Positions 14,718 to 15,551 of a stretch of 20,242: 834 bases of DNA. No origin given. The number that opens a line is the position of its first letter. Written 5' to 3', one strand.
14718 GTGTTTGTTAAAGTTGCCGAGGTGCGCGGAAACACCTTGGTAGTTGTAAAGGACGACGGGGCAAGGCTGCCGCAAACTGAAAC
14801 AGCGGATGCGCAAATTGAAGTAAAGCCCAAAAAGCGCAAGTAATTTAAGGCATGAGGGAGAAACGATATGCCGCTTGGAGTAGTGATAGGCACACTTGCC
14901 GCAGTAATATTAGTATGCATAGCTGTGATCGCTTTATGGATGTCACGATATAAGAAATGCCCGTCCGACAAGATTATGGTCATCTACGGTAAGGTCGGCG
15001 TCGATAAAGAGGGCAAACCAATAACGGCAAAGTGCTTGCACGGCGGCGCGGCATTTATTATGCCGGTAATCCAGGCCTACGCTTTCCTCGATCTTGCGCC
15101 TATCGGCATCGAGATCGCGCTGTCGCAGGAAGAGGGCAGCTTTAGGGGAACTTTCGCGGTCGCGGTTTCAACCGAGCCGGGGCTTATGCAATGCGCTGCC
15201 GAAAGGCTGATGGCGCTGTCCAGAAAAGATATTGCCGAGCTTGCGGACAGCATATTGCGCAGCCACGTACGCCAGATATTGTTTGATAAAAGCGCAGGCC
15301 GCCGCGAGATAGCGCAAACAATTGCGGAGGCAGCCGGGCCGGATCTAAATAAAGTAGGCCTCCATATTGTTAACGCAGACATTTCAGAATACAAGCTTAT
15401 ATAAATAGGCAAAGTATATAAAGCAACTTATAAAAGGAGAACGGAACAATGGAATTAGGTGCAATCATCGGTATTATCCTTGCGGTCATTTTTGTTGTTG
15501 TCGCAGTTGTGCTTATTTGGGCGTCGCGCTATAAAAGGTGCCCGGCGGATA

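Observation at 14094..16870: NfeD protein with a His/Asp/Gly-rich metal-binding-like insert, followed by a tandem partial duplication of the flotillin SPFH domain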

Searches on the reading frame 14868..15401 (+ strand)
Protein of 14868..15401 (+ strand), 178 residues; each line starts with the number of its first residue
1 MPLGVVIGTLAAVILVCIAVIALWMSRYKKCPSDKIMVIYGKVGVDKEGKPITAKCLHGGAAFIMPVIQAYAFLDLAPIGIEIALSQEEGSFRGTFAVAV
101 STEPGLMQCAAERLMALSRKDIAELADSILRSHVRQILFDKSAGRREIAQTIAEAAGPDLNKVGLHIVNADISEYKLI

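Call 4: search_protein_families(library=pfam, proteins=[window:14868-15401:+], max_evalue=0.01)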
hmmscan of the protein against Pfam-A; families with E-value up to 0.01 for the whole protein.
window:14868-15401:+ (178 aa): 1 family
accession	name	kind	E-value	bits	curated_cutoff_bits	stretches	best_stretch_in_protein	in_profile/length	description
PF01145.31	Band_7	-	0.00031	21.3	23.6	1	44-174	9-144/176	SPFH domain / Band 7 family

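Call 5: search_protein_families(library=ncbifam, proteins=[window:14868-15401:+], max_evalue=0.01)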
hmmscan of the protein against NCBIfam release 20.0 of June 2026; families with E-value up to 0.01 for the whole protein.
window:14868-15401:+ (178 aa): 1 family
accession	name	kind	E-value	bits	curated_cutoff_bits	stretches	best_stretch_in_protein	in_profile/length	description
NF058507.1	FlotScfldFlot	equivalog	8.2e-14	51.5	700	1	11-174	4-182/477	flotillin lipid rafts scaffold protein FloT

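Call 9: find_homologous_proteins(query=window:14868-15401:+)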
Query window:14868-15401:+ (178 aa): 253 proteins with E <= 0.001 among 364 candidates; the best 120 are listed.
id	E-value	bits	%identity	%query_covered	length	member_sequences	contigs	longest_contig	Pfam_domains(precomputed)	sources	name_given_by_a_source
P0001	9.1e-109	379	100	100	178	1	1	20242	-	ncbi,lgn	-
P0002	8.1e-45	171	52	88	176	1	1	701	-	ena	-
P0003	1.8e-44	170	50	87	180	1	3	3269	-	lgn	-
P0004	3.3e-37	146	40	98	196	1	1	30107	PF01145.32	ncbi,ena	-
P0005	3.7e-37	146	42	95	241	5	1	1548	PF01145.32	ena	-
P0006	2.8e-36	143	42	98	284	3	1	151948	PF01145.32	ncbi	-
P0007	4.1e-36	143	41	90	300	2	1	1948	PF01145.32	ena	-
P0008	1.0e-35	141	42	93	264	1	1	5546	PF01145.32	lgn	-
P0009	1.3e-35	141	42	97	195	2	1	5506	PF01145.32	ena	-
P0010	1.3e-35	141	43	96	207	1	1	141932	PF01145.32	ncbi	-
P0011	1.6e-35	141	43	84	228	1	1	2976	PF01145.32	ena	-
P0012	2.4e-35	140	46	91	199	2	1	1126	PF01145.32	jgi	jgi:flotillin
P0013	2.4e-35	140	40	97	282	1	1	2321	PF01145.32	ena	-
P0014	3.4e-35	140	40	97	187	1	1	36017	PF01145.32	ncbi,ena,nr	ncbi:MAG: hypothetical protein CVU97_02905 [Firmicutes bacterium HGW-Firmicutes-21]|nr:MAG: hypothet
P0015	4.1e-35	139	44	83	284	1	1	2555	PF01145.32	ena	-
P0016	6.0e-35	139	42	91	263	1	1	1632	PF01145.32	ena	-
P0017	7.8e-35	138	43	84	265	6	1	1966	PF01145.32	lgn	-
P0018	8.3e-35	138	43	84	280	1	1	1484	PF01145.32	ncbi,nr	ncbi:MAG: flotillin family protein, partial [Oscillospiraceae bacterium]|nr:flotillin family protein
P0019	8.8e-35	138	42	97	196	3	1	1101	PF01145.32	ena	-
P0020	1.0e-34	138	41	91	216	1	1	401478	PF01145.32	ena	-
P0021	1.1e-34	138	41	91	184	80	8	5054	PF01145.32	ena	-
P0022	1.2e-34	138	41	91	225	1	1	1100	PF01145.32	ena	-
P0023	1.2e-34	138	41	91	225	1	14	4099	PF01145.32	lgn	-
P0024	1.2e-34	138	41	91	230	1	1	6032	PF01145.32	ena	-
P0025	1.4e-34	138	41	97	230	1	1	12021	PF01145.32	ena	-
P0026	1.4e-34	138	41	91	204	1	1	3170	PF01145.32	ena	-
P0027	1.4e-34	138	41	91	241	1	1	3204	PF01145.32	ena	-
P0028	1.5e-34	138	41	91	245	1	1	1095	PF01145.32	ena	-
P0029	1.5e-34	138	41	91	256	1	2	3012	PF01145.32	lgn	-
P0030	1.5e-34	138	41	91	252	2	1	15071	PF01145.32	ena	-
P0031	1.6e-34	137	42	93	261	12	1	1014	PF01145.32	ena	-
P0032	1.6e-34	137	41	91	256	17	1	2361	PF01145.32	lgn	-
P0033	1.7e-34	137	46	85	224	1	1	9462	PF01145.32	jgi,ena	-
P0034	1.7e-34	137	41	91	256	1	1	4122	PF01145.32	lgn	-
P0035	1.7e-34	137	41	91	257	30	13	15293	PF01145.32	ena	-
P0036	1.9e-34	137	41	91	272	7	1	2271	PF01145.32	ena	-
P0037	2.1e-34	137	41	91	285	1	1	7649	PF01145.32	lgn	-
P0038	2.2e-34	137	41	91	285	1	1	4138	PF01145.32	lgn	-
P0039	2.4e-34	137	42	97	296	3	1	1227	PF01145.32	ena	-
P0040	2.5e-34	137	42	88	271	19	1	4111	PF01145.32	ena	-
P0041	2.7e-34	137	41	91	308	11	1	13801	PF01145.32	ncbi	ncbi:MAG: flotillin family protein [[Eubacterium] siraeum]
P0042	2.9e-34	137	40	98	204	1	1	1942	PF01145.32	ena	-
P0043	4.9e-34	136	40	93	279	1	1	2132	PF01145.32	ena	-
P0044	5.9e-34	136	42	85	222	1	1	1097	PF01145.32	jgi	-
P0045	5.9e-34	136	41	95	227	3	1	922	PF01145.32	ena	-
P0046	6.5e-34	135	41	96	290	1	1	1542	PF01145.32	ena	-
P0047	7.3e-34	135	42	83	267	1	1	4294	PF01145.32,PF02502.24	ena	-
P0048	7.5e-34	135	42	84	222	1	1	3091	PF01145.32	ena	-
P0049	8.4e-34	135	41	91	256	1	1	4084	PF01145.32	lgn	-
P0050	9.1e-34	135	44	98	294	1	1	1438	PF01145.32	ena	-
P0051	9.9e-34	135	42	89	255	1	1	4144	PF01145.32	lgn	-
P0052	1.0e-33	135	53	64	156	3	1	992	PF01145.32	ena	-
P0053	1.0e-33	135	42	84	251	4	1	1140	PF01145.32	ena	-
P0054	1.7e-33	134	41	92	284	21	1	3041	PF01145.32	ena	-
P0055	1.8e-33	134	40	98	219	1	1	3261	PF01145.32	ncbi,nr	ncbi:MAG: flotillin family protein, partial [Clostridia bacterium]|nr:flotillin family protein [Clos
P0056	2.1e-33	134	42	95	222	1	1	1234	PF01145.32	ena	-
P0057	3.8e-33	133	39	88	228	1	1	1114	PF01145.32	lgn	-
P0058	3.9e-33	133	42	85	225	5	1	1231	PF01145.32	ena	-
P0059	4.2e-33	133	47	83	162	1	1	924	PF01145.32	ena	-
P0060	4.2e-33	133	50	78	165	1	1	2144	PF01145.32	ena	-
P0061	4.7e-33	133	39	99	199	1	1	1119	PF01145.32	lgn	-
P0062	6.0e-33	132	49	71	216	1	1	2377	PF01145.32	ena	-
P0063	6.3e-33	132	40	93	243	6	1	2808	PF01145.32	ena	-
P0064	6.6e-33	132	40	97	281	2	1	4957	PF01145.32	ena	-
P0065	6.8e-33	132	40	90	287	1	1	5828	PF01145.32,PF03413.26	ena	-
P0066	6.8e-33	132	41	92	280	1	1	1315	PF01145.32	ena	-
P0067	8.4e-33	132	41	92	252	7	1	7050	PF01145.32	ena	-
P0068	9.7e-33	132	50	69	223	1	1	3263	PF01145.32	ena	-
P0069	1.0e-32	132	50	69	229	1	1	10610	PF01145.32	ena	-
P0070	1.3e-32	131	42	85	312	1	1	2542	PF01145.32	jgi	-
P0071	1.4e-32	131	41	84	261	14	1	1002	PF01145.32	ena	-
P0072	1.6e-32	131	41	96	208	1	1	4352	PF01145.32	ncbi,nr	ncbi:MAG: flotillin family protein, partial [Bacteroidia bacterium]|nr:flotillin family protein [Bac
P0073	1.7e-32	131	41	93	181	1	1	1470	PF01145.32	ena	-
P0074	2.7e-32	130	41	89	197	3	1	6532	PF01145.32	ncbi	-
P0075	5.2e-32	129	51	72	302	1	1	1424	PF01145.32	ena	-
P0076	6.3e-32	129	47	71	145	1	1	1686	PF01145.32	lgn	-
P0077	6.7e-32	129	51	64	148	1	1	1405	PF01145.32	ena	-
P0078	6.7e-32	129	44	78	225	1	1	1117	PF01145.32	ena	-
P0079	6.9e-32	129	42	98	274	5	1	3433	PF01145.32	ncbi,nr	ncbi:MAG: flotillin family protein, partial [Clostridia bacterium]|nr:flotillin family protein [Clos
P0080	7.1e-32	129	41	89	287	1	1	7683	PF01145.32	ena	-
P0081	8.0e-32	129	49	76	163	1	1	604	PF01145.32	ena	-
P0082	8.7e-32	129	53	64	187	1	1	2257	PF01145.32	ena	-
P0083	9.0e-32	128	52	64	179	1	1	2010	PF03462.24,PF01145.32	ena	-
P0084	9.8e-32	128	41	85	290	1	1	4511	PF01145.32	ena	-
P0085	1.1e-31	128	39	92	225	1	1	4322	PF01145.32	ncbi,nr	ncbi:MAG: flotillin family protein, partial [Clostridia bacterium]|nr:flotillin family protein [Clos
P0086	1.1e-31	128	52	64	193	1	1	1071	PF03462.24,PF01145.32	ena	-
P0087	1.3e-31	128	39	96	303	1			PF01145.32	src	-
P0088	2.2e-31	127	49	72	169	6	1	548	PF01145.32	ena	-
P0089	2.4e-31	127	52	64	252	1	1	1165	PF03462.24,PF01145.32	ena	-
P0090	3.1e-31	127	41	89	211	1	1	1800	PF01145.32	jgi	-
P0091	3.2e-31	127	50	71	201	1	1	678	PF01145.32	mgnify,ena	mgnify:CR=1 FL=1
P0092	4.0e-31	126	42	93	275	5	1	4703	PF01145.32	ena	-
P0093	4.1e-31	126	39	93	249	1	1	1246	PF01145.32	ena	-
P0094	4.3e-31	126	52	63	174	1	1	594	PF01145.32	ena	-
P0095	6.9e-31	126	53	63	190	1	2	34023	PF01145.32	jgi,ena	jgi:conserved hypothetical protein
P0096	7.1e-31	126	47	77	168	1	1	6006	PF01145.32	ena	-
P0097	1.2e-30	125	47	78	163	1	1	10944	PF01145.32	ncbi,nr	ncbi:MAG: flotillin family protein, partial [Clostridia bacterium]|nr:flotillin family protein [Clos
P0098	1.4e-30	125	49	71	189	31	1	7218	PF01145.32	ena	-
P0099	1.4e-30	125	49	65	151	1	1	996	PF01145.32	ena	-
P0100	1.4e-30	125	38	93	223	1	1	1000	PF01145.32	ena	-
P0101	1.5e-30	124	50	71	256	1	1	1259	PF01145.32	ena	-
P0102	1.8e-30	124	41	99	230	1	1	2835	PF01145.32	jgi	-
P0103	2.2e-30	124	49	66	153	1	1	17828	PF01145.32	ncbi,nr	ncbi:MAG: flotillin family protein, partial [Clostridia bacterium]|nr:flotillin family protein [Clos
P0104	3.2e-30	123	42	98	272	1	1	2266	PF01145.32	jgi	jgi:flotillin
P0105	4.1e-30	123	53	66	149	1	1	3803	PF01145.32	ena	-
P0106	7.1e-30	122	39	96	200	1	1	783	PF01145.32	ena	-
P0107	8.8e-30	122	42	83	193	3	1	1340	PF01145.32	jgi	jgi:flotillin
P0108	9.4e-30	122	50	67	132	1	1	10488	PF01145.32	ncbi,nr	ncbi:MAG: flotillin family protein, partial [Clostridiaceae bacterium]|nr:flotillin family protein [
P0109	9.4e-30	122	41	84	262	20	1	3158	PF01145.32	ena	-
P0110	1.0e-29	122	47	78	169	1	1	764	PF01145.32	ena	-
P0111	1.1e-29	122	47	68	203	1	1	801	PF01145.32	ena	-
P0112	1.1e-29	122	55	57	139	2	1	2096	PF01145.32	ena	-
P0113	1.3e-29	121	51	64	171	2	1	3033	PF01145.32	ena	-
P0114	2.4e-29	121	41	92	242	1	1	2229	PF01145.32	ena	-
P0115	2.6e-29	120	50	70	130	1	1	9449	PF01145.32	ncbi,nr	ncbi:MAG: flotillin family protein, partial [Clostridia bacterium]|nr:flotillin family protein [Clos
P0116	2.8e-29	120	51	62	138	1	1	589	PF01145.32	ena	-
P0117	3.0e-29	120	59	49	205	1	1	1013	PF01145.32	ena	-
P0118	3.8e-29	120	42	87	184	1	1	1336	PF01145.32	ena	-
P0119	4.1e-29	120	51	62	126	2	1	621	PF01145.32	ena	-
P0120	4.3e-29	120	46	76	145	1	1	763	PF01145.32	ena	-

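Call 11: find_encoding_contigs(protein=P0003, flank=5000, max_places=4)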
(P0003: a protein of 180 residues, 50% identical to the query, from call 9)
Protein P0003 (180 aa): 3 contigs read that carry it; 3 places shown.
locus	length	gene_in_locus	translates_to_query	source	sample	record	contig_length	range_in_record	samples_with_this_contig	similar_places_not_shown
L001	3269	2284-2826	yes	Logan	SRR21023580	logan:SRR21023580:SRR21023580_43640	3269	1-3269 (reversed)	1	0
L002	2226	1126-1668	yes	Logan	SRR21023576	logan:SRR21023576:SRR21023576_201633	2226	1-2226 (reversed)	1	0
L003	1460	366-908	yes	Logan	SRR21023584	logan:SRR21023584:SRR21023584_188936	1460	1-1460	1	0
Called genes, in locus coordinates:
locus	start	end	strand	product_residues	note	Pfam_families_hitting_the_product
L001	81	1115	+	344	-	PF13349:DUF4097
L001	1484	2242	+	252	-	-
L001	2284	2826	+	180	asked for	-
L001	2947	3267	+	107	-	?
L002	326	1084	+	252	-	-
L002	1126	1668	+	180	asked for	-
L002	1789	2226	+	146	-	?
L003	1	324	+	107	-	?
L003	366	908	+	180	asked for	-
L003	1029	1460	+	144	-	?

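Call 12: find_encoding_contigs(protein=P0004, flank=5000, max_places=3)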
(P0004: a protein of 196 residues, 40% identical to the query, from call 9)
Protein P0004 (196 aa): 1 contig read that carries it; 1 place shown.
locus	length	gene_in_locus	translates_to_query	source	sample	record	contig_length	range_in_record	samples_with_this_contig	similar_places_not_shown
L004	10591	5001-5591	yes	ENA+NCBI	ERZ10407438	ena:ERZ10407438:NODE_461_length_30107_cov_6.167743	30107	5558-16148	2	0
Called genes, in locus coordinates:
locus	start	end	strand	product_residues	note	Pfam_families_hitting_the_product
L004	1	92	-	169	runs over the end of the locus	-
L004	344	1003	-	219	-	PF13707:RloB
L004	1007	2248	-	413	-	PF13175:AAA_15 (faint), PF02463:SMC_N (weak), PF13304:AAA_21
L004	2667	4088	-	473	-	PF01433:Peptidase_M1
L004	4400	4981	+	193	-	-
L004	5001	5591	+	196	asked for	PF01145:Band_7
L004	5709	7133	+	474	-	PF01145:Band_7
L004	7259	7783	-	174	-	PF20122:DUF6512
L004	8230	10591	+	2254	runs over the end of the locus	-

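Call 13: find_encoding_contigs(protein=P0014, flank=5000, max_places=3)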
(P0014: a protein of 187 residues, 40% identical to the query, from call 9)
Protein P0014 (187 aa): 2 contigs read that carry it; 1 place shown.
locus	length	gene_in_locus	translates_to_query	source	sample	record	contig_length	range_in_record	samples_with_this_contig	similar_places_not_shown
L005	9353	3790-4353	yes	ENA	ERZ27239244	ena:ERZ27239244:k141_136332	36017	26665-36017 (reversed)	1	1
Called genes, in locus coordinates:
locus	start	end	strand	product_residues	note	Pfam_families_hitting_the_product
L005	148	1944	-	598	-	PF03793:PASTA, PF23952:LRR_EndoS (faint), PF23598:LRR_14 (weak), PF13855:LRR_8 (faint), PF12799:LRR_4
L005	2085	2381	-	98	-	-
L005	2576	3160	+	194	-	PF08876:DUF1836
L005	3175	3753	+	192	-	-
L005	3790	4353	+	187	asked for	PF01145:Band_7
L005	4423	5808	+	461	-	PF01145:Band_7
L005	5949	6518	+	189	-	PF02417:Chromate_transp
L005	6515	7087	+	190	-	PF02417:Chromate_transp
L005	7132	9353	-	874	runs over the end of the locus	PF00133:tRNA-synt_1, PF09334:tRNA-synt_1g (weak), PF13603:tRNA-synt_1_2, PF09334:tRNA-synt_1g (weak), PF08264:Anticodon_1, PF10458:Val_tRNA-synt_C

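Call 23: find_encoding_contigs(protein=P0010, flank=4000, max_places=2)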
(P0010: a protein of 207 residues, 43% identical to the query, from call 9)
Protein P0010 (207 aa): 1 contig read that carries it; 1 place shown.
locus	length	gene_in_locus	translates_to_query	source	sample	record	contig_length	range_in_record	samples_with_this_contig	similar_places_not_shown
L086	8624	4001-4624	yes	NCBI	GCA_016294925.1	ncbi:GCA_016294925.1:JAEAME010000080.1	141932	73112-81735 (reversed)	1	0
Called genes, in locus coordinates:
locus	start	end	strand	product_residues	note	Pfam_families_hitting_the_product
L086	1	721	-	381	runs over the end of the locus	PF00005:ABC_tran, PF08402:TOBE_2 (weak)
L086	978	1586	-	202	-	PF02163:Peptidase_M50 (weak)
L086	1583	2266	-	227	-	PF01551:Peptidase_M23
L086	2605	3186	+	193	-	PF08876:DUF1836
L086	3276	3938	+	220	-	-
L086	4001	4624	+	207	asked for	PF01145:Band_7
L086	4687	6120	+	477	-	PF01145:Band_7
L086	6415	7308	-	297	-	PF00126:HTH_1, PF03466:LysR_substrate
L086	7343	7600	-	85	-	-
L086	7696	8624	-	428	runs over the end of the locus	PF00709:Adenylsucc_synt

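Call 24: find_encoding_contigs(protein=P0021, flank=4000, max_places=2)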
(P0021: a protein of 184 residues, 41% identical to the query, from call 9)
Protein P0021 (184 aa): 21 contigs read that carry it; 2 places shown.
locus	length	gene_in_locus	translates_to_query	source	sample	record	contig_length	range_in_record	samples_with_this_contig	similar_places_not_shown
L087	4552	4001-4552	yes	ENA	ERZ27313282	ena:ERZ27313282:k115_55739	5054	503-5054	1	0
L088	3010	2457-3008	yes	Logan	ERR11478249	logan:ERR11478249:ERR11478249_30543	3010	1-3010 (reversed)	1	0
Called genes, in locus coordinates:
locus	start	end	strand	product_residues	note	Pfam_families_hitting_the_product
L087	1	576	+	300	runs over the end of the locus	PF02086:MethyltransfD12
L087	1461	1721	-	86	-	-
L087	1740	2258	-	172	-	PF01381:HTH_3, PF12844:HTH_19 (weak)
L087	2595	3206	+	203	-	-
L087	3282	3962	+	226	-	-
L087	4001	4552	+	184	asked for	PF01145:Band_7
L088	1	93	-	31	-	?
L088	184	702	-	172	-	PF01381:HTH_3, PF12844:HTH_19 (weak)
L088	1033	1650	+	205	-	-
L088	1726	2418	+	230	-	-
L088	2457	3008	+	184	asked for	PF01145:Band_7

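Call 25: find_encoding_contigs(protein=P0020, flank=4000, max_places=2)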
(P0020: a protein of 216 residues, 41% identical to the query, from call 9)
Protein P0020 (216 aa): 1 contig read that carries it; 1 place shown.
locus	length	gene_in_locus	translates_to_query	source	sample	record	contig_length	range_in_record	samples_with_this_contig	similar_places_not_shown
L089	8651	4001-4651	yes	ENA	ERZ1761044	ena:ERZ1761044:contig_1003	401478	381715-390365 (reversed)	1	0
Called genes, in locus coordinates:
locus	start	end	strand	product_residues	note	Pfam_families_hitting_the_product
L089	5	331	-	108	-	-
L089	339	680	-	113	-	PF01909:NTP_transf_2 (weak)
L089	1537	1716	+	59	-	-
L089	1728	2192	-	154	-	-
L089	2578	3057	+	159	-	-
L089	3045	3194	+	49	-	-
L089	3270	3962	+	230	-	-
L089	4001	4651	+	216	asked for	PF01145:Band_7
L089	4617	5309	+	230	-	-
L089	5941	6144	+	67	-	-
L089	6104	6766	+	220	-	PF13306:LRR_5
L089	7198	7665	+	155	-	PF00041:fn3 (weak)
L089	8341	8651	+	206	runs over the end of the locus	PF13306:LRR_5, PF13855:LRR_8 (faint), PF13306:LRR_5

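Call 26: find_encoding_contigs(protein=P0074, flank=4000, max_places=2)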
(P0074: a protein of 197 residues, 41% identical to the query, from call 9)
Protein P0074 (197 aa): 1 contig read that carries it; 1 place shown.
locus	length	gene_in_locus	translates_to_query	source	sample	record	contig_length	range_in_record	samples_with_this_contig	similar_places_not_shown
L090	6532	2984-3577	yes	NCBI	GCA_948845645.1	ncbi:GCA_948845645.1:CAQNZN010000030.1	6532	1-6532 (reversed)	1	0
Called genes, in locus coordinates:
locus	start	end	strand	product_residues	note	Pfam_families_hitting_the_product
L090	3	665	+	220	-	?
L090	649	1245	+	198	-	PF08876:DUF1836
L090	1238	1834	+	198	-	-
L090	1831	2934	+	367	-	-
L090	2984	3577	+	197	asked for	PF01145:Band_7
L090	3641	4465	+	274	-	-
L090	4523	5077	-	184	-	PF03167:UDG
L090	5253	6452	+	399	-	PF01232:Mannitol_dh, PF08125:Mannitol_dh_C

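Call 33: find_encoding_contigs(protein=P0002, flank=3000, max_places=3)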
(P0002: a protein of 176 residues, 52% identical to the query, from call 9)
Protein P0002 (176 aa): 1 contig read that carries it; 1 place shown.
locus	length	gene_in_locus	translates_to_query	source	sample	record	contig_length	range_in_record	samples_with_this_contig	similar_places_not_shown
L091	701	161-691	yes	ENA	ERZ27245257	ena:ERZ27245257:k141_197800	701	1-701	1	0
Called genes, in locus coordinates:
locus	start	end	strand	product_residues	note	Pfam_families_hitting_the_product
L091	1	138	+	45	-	?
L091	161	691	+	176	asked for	-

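Call 55: list_cluster_members(proteins=[P0001, P0121, P0004])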
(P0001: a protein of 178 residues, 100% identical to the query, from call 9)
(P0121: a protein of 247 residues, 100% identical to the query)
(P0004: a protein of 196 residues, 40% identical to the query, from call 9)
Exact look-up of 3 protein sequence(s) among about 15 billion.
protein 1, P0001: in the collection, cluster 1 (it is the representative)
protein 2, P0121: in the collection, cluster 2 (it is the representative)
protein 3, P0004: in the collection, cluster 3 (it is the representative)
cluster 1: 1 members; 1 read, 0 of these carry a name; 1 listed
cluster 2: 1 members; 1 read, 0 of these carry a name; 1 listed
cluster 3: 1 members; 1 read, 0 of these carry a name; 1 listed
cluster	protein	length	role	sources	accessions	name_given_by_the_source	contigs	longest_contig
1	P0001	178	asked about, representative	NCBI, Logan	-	-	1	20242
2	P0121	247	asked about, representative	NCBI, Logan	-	-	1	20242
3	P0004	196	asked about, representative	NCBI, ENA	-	-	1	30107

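Call 70: predict_structure(alignment_id=A5)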
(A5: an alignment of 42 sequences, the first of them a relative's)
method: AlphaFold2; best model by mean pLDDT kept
length: 178 residues; sequences in the alignment: 42
mean_pLDDT: 88.1   pTM: 0.75
mean pLDDT of the five models: 88.1, 83.7, 80.9, 80.5, 77.1
residues with pLDDT >= 90: 90; 70-90: 82; 50-70: 6; < 50: 0
segments of 3 or more residues with pLDDT < 50: none
pLDDT, mean of each block of 10 residues (from residue 1): 94 97 88 91 82 83 84 92 83 93 87 88 96 86 74 93 94 80
secondary structure, 60 per line:
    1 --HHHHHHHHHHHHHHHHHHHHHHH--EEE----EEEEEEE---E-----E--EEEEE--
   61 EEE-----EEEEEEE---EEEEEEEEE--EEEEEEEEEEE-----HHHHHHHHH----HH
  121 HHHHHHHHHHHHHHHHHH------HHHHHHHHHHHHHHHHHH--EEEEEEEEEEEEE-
elements in order: H3-25 E28-30 E35-41 E54-58 E61-63 E69-75 E79-87 E90-100 H106-114 H119-138 H145-162 E165-177
